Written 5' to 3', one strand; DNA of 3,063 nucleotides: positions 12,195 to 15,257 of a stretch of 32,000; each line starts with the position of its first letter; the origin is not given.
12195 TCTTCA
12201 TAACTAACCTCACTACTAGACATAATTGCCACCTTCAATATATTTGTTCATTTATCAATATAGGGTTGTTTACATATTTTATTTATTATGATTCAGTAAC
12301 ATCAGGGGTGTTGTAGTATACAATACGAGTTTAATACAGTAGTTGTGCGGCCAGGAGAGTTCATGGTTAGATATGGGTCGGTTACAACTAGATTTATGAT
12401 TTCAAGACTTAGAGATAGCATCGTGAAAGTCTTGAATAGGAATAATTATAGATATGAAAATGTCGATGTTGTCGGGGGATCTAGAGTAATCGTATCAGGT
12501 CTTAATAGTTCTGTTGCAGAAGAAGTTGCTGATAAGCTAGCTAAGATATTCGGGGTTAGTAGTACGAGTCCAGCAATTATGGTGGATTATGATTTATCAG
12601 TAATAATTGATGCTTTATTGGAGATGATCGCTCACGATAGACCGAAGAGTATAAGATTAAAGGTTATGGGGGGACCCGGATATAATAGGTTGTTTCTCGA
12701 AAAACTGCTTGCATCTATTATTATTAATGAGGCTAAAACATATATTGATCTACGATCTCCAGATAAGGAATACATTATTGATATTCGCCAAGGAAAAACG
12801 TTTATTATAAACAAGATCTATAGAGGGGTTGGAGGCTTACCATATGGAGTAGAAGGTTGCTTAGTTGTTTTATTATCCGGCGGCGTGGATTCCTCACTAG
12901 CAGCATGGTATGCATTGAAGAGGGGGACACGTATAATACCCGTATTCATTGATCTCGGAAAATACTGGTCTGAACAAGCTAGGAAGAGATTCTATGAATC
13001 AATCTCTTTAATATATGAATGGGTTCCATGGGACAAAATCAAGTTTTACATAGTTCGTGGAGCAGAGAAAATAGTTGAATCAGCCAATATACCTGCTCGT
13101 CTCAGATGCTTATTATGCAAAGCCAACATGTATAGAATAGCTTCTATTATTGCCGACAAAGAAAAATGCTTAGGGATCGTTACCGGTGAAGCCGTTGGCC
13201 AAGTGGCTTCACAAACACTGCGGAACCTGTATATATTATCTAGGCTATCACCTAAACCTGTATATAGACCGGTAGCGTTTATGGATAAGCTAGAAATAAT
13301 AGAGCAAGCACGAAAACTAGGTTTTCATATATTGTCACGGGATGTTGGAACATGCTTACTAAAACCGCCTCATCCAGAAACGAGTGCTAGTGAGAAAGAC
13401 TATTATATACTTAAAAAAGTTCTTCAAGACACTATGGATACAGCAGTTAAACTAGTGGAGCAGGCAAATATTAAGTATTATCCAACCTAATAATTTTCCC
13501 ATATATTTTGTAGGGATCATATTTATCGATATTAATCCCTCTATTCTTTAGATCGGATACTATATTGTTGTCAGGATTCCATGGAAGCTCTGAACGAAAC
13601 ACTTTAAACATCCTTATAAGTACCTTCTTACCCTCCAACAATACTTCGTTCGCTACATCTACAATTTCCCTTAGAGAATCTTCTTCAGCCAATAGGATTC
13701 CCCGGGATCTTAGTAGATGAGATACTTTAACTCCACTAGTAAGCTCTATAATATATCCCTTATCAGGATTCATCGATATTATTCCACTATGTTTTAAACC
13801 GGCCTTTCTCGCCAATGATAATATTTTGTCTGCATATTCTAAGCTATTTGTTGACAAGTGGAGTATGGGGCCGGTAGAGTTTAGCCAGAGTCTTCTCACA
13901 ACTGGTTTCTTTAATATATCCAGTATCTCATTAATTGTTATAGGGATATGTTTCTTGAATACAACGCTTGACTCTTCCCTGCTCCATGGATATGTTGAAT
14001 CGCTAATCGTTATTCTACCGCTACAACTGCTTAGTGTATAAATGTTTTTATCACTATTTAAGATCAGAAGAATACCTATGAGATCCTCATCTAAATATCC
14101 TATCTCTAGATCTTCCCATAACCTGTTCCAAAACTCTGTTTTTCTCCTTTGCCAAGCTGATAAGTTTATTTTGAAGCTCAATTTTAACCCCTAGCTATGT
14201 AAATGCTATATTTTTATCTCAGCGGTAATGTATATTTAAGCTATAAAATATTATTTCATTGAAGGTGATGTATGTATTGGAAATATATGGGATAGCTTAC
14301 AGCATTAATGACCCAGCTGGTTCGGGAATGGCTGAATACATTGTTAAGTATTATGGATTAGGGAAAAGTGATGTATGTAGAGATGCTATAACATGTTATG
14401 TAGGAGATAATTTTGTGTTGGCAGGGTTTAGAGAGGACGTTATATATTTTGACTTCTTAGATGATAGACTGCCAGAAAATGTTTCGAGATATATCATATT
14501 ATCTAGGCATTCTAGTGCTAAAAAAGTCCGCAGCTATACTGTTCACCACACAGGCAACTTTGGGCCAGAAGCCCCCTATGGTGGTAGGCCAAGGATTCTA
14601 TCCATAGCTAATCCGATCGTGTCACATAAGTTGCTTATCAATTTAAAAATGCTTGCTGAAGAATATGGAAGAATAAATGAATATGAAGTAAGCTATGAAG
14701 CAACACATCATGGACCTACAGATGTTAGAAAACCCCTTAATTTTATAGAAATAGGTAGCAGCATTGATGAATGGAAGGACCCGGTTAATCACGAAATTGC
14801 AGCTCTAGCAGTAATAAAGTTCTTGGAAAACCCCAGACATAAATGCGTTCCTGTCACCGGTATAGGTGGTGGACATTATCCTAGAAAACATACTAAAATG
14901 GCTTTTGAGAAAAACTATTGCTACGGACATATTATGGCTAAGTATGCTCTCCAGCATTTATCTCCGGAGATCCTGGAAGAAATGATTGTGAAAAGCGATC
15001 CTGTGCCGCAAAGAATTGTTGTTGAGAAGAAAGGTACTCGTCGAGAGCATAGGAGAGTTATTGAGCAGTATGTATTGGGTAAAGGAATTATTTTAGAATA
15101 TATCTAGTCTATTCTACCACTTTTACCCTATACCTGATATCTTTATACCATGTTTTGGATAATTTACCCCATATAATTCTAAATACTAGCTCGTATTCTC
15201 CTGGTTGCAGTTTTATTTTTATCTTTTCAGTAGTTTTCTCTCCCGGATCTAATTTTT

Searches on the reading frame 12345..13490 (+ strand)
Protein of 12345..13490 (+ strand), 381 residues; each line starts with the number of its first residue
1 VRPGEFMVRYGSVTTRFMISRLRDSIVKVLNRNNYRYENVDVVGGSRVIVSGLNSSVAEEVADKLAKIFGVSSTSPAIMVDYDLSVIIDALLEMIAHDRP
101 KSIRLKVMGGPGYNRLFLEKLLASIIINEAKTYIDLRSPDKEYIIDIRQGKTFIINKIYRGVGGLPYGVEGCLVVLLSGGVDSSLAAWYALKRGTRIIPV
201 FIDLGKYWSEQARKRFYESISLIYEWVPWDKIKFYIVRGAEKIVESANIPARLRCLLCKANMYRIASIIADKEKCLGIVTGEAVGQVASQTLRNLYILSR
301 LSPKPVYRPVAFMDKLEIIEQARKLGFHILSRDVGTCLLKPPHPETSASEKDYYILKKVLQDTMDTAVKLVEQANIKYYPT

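Call 83: search_protein_families(library=pfam, proteins=[window:12345-13490:+], max_evalue=0.0001)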
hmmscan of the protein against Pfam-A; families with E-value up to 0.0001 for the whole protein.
window:12345-13490:+ (381 aa): 2 families
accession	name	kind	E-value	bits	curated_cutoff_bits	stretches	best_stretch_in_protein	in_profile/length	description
PF02568.20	ThiI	-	5.4e-38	131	20.5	1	168-351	1-186/197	Thiamine biosynthesis protein (ThiI)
PF06508.19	QueC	-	3e-05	24.1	22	0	174-210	3-39/210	Queuosine biosynthesis protein QueC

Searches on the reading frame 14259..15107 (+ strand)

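Call 84: search_protein_families(library=pfam, proteins=[window:14259-15107:+], max_evalue=0.0001)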
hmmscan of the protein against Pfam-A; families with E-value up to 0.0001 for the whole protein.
window:14259-15107:+ (282 aa): 1 family
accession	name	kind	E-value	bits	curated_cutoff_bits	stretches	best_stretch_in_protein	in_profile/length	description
PF04414.18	tRNA_deacylase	-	2.6e-67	226.8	33.6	1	73-275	3-200/205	D-aminoacyl-tRNA deacylase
